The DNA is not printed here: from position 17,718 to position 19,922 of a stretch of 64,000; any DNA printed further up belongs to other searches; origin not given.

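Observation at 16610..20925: GT41-family (OGT/HMW1C-like) glycosyltransferase plus sugar-type C-methyltransferase operon next to virion proteins saturated with N-X-S/T sequons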

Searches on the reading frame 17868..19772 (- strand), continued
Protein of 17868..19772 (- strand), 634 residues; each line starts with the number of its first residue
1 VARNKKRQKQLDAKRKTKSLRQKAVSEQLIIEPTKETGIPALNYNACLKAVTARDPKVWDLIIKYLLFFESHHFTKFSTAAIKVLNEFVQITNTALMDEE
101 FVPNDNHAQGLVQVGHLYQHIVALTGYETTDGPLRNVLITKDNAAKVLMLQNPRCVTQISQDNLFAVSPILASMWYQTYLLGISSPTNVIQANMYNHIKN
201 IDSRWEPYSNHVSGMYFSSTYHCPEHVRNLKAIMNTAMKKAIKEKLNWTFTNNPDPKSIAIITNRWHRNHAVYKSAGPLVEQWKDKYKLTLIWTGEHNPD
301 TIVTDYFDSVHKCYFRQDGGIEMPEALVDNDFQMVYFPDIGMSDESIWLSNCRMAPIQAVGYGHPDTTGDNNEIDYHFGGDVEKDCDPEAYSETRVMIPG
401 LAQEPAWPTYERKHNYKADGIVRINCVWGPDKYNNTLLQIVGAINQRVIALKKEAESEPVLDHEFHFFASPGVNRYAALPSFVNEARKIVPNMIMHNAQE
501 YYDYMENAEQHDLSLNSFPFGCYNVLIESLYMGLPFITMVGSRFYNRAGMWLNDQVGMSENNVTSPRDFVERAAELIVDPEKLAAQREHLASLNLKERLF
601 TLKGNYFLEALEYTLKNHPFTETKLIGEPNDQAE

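Call 40: predict_structure(alignment_id=A1)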
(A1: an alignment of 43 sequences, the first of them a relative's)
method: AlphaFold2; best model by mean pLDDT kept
length: 634 residues; sequences in the alignment: 43
mean_pLDDT: 90.9   pTM: 0.88
mean pLDDT of the five models: 90.9, 90.1, 89.9, 88.9, 88.6
residues with pLDDT >= 90: 448; 70-90: 160; 50-70: 22; < 50: 4
segments of 3 or more residues with pLDDT < 50: 631-634
pLDDT, mean of each block of 10 residues (from residue 1): 75 85 81 89 95 97 96 91 97 97 97 97 96 97 96 96 96 96 92 96 95 89 89 97 95 97 89 85 94 93 93 95 97 95 93 97 75 94 76 89 83 91 90 91 96 77 91 86 95 92 93 82 83 93 84 93 94 95 94 89 84 96 82 44
secondary structure, 60 per line:
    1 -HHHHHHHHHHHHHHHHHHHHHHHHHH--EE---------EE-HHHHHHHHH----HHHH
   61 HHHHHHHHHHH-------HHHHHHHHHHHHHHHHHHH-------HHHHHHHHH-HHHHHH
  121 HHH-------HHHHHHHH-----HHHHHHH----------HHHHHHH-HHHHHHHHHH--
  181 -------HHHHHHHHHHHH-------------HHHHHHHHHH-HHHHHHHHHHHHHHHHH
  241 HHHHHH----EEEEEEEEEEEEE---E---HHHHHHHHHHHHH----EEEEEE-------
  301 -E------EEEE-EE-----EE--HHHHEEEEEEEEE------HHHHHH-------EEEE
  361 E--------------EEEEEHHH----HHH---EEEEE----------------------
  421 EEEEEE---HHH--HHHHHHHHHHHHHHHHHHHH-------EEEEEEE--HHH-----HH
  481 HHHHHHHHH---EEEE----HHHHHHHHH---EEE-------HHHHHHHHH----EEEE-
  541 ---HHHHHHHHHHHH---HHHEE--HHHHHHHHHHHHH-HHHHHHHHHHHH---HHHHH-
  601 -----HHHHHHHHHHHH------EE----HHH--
elements in order: H2-27 H44-52 H57-71 H79-97 H105-113 H115-123 H131-138 H144-150 H161-167 H169-178 H188-199 H213-222 H224-246 E251-263 H271-283 E288-293 E309-312 H325-328 E329-337 H344-349 E357-361 E376-380 E394-398 E421-426 H435-454 E462-468 H479-489 E493-496 H501-509 E513-515 H523-531 E536-539 H544-555 H566-578 H580-591 H595-599 H606-617

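Call 42: search_protein_families(library=pfam, proteins=[L010:510-2276:+, L010:2714-3631:+, L010:3720-4229:-, L010:4297-4911:+, L010:5344-7323:+, L010:7406-7885:+, L010:8099-9403:-, L011:3364-5544:+, L011:1872-3083:-, L011:1119-1772:-], max_evalue=0.001)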
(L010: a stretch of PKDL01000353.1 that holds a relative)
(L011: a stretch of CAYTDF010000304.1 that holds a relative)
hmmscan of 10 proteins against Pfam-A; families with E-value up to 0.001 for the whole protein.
L010:510-2276:+ (588 aa): 0 families

L010:2714-3631:+ (305 aa): 1 family
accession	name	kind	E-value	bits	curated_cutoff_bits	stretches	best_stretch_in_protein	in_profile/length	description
PF22599.2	SecDF_P1_head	-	7.1e-10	39.2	27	1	187-260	16-90/114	SecDF, P1 head subdomain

L010:3720-4229:- (169 aa): 0 families

L010:4297-4911:+ (204 aa): 0 families

L010:5344-7323:+ (659 aa): 1 family
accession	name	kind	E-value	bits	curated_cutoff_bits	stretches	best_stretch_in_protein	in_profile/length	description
PF13844.12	Glyco_transf_41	-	1.7e-11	43.5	25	1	463-622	378-535/543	Glycosyl transferase family 41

L010:7406-7885:+ (159 aa): 0 families

L010:8099-9403:- (434 aa): 8 families
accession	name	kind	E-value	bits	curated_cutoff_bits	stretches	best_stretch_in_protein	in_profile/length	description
PF13489.12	Methyltransf_23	-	6.6e-15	55.7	27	1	109-253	8-155/164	Methyltransferase domain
PF08484.17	Methyltransf_14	-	3.7e-12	46.8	23.5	1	284-388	37-140/160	C-methyltransferase C-terminal domain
PF08242.18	Methyltransf_12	-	4.7e-08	34.1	30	1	125-204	1-89/98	Methyltransferase domain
PF13649.12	Methyltransf_25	-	2.2e-05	25.5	27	1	124-158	1-35/97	Methyltransferase domain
PF02390.23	Methyltransf_4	-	6.7e-05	22.9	24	1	121-153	2-34/173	Putative methyltransferase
PF13847.12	Methyltransf_31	-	8.4e-05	22.7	27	1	123-153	6-37/145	Methyltransferase domain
PF08241.18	Methyltransf_11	-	0.00024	22.1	21.2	0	126-202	2-82/95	Methyltransferase domain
PF01135.25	PCMT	-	0.00056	20.2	20.3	1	83-151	37-105/210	Protein-L-isoaspartate(D-aspartate) O-methyltransferase (PCMT)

L011:3364-5544:+ (726 aa): 2 families
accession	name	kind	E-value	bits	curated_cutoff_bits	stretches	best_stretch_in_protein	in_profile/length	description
PF13844.12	Glyco_transf_41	-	3.2e-09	36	25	1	520-683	372-533/543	Glycosyl transferase family 41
PF13692.12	Glyco_trans_1_4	-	0.00092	19.9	27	0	532-662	20-141/142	Glycosyl transferases group 1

L011:1872-3083:- (403 aa): 1 family
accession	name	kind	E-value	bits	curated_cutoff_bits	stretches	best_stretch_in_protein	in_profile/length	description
PF06439.18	3keto-disac_hyd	-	8.4e-75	251.4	26.8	2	41-216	2-187/187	3-keto-disaccharide hydrolase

L011:1119-1772:- (217 aa): 0 families

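Call 44: fold_search(model_id=the predicted structure, library=pdb)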
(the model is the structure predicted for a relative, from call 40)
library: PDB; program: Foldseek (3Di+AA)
matches with E <= 10: 1039; with E <= 0.001: 172
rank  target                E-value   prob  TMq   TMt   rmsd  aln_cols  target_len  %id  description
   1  3q3e_B                1.4e-28  1.00  0.72  0.76   5.1       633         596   19  Crystal structure of the Actinobacillus pleuropneumoniae HMW1C glycosyltransferase (released 2011-08-24)
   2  3q3e_A                2.7e-28  1.00  0.72  0.73   5.1       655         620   18  Crystal structure of the Actinobacillus pleuropneumoniae HMW1C glycosyltransferase (released 2011-08-24)
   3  3q3h_B                3.0e-28  1.00  0.73  0.77   5.0       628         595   19  Crystal structure of the Actinobacillus pleuropneumoniae HMW1C glycosyltransferase in complex with UDP-GLC (released 2011-08-24)
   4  8j30_A                4.5e-28  1.00  0.73  0.75   5.0       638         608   18  Crystal structure of ApNGT with Q469A and M218A mutations in complex with UDP-GLC (released 2023-08-16)
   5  8j30_B                9.3e-28  1.00  0.71  0.76   5.0       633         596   19  Crystal structure of ApNGT with Q469A and M218A mutations in complex with UDP-GLC (released 2023-08-16)
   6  8p0q_B                1.1e-27  1.00  0.75  0.77   4.2       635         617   18  Crystal structure of AaNGT complexed to UDP and a peptide (released 2023-09-06)
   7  8p0o_B                1.7e-27  1.00  0.72  0.74   4.8       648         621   18  Crystal structure of AaNGT complexed to UDP-Gal (released 2023-09-06)
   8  8p0o_A                2.8e-27  1.00  0.73  0.74   4.7       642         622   18  Crystal structure of AaNGT complexed to UDP-Gal (released 2023-09-06)
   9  3q3i_B                3.6e-27  1.00  0.71  0.76   5.3       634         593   19  Crystal structure of the Actinobacillus pleuropneumoniae HMW1C glycosyltransferase in the presence of peptide N1131 (released 2011-08-24)
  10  8p0q_A                5.1e-27  1.00  0.73  0.74   4.6       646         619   18  Crystal structure of AaNGT complexed to UDP and a peptide (released 2023-09-06)
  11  8dth_B                2.4e-18  1.00  0.50  0.46  10.3       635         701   16  Cryo-EM structure of Arabidopsis SPY alternative conformation 2 (released 2023-03-08)
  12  8dtg_A                3.3e-18  1.00  0.51  0.41  12.3       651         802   13  Cryo-EM structure of Arabidopsis SPY alternative conformation 1 (released 2023-03-08)
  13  8dti_A                5.9e-18  1.00  0.50  0.51  12.4       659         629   13  Cryo-EM structure of Arabidopsis SPY in complex with GDP-fucose (released 2023-03-08)
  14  5djs_A                8.4e-18  1.00  0.51  0.61   9.0       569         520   17  Thermobaculum terrenum O-GlcNAc transferase mutant - K341M (released 2015-10-28)
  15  7y4i_A                8.4e-18  1.00  0.50  0.40   9.8       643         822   16  Crystal structure of SPINDLY in complex with GDP (released 2022-12-07)
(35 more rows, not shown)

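Call 84: search_protein_families(library=padloc, proteins=[window:17868-19772:-], max_evalue=0.001)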
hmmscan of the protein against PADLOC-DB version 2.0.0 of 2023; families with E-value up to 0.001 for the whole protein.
window:17868-19772:- (634 aa): 0 families

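Call 93: search_protein_representatives(alignment_id=A1)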
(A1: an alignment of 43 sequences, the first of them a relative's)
Query: 43 sequences, 619 profile positions. Proteins with E-value up to 0.001 (for the whole library): 22562; up to 1e-10: 5731; up to 1e-30: 593. The best 150 are listed.
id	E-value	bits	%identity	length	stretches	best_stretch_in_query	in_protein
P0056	0.0e+00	1020.7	-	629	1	4-618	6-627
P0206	6.1e-244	827.8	-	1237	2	51-608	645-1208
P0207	1.6e-228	776.8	-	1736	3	77-608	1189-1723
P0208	7.4e-197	672.2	-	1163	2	77-606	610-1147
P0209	7.7e-187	639.1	-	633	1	5-606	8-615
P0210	4.5e-161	554.0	-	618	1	5-604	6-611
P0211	1.0e-158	546.2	-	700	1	30-607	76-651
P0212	3.3e-150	518.2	-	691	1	35-607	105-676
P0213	1.4e-142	492.9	-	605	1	51-608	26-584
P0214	7.0e-142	490.6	-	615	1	10-605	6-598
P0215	4.7e-136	471.4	-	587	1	37-607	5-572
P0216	2.7e-133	462.3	-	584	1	37-613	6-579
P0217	2.4e-132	459.2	-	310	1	303-617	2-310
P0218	6.7e-132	457.7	-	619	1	4-607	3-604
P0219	9.5e-132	457.2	-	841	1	34-609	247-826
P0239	2.4e-116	406.3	-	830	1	34-607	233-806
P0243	3.6e-114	399.1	-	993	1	33-608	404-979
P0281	7.1e-101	355.2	-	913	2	125-607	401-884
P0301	1.8e-96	340.7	-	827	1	42-607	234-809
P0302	2.0e-96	340.5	-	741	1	54-609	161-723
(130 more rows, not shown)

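Call 95: search_protein_families(library=pfam, proteins=[P0219, P0239, P0301, P0243, P0281, P0302], max_evalue=0.001)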
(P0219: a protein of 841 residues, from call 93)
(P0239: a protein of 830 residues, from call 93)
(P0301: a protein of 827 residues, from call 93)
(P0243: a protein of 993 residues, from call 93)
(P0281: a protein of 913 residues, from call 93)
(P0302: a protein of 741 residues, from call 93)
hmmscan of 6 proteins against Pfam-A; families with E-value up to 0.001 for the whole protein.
P0219 (841 aa): 5 families
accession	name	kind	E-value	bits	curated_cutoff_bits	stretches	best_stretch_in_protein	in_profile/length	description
PF13844.12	Glyco_transf_41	-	1.2e-17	63.9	25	1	714-810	442-538/543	Glycosyl transferase family 41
PF13489.12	Methyltransf_23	-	3.1e-13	50.2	27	1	26-161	13-137/164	Methyltransferase domain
PF13649.12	Methyltransf_25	-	4e-06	27.9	27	1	38-117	1-87/97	Methyltransferase domain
PF08242.18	Methyltransf_12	-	7.1e-06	27.1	30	1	39-111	1-82/98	Methyltransferase domain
PF08241.18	Methyltransf_11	-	0.00029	21.8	21.2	1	39-110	1-76/95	Methyltransferase domain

P0239 (830 aa): 3 families
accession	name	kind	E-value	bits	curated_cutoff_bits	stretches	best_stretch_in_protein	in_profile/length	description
PF13844.12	Glyco_transf_41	-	6e-14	51.6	25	1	698-791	445-538/543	Glycosyl transferase family 41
PF13489.12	Methyltransf_23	-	9.4e-05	22.6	27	1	29-141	21-132/164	Methyltransferase domain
PF13649.12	Methyltransf_25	-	0.00027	22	27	0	34-118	1-92/97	Methyltransferase domain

P0301 (827 aa): 2 families
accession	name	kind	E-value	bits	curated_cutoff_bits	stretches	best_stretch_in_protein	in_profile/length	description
PF17784.7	Sulfotransfer_4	-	7.9e-17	62.3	22.8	1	47-182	80-214/215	Sulfotransferase domain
PF13844.12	Glyco_transf_41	-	0.00025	19.9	25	0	712-793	456-537/543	Glycosyl transferase family 41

P0243 (993 aa): 5 families
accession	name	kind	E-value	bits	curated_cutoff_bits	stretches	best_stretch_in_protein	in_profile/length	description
PF13692.12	Glyco_trans_1_4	-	1.1e-09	39.2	27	1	189-301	15-121/142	Glycosyl transferases group 1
PF13844.12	Glyco_transf_41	-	6.5e-09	35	25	1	880-960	455-535/543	Glycosyl transferase family 41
PF00534.26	Glycos_transf_1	-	1.2e-07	31.8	26.4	1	189-299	28-131/172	Glycosyl transferases group 1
PF13439.12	Glyco_transf_4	-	0.00014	22.4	28.5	0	24-159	2-168/170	Glycosyltransferase Family 4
PF18071.7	HMW1C_N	-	0.00069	20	27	0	451-513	55-117/146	HMW1C N-terminal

P0281 (913 aa): 2 families
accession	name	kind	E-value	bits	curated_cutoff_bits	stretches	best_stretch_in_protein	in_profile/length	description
PF02485.27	Branch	-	1.1e-26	94.3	23.4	1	3-213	1-234/250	Core-2/I-Branching enzyme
PF13844.12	Glyco_transf_41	-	9.9e-08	31.1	25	1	779-865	449-535/543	Glycosyl transferase family 41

P0302 (741 aa): 1 family
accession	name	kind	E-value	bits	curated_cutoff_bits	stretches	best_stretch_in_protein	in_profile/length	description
PF13844.12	Glyco_transf_41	-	1.7e-05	23.7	25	0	637-703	469-535/543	Glycosyl transferase family 41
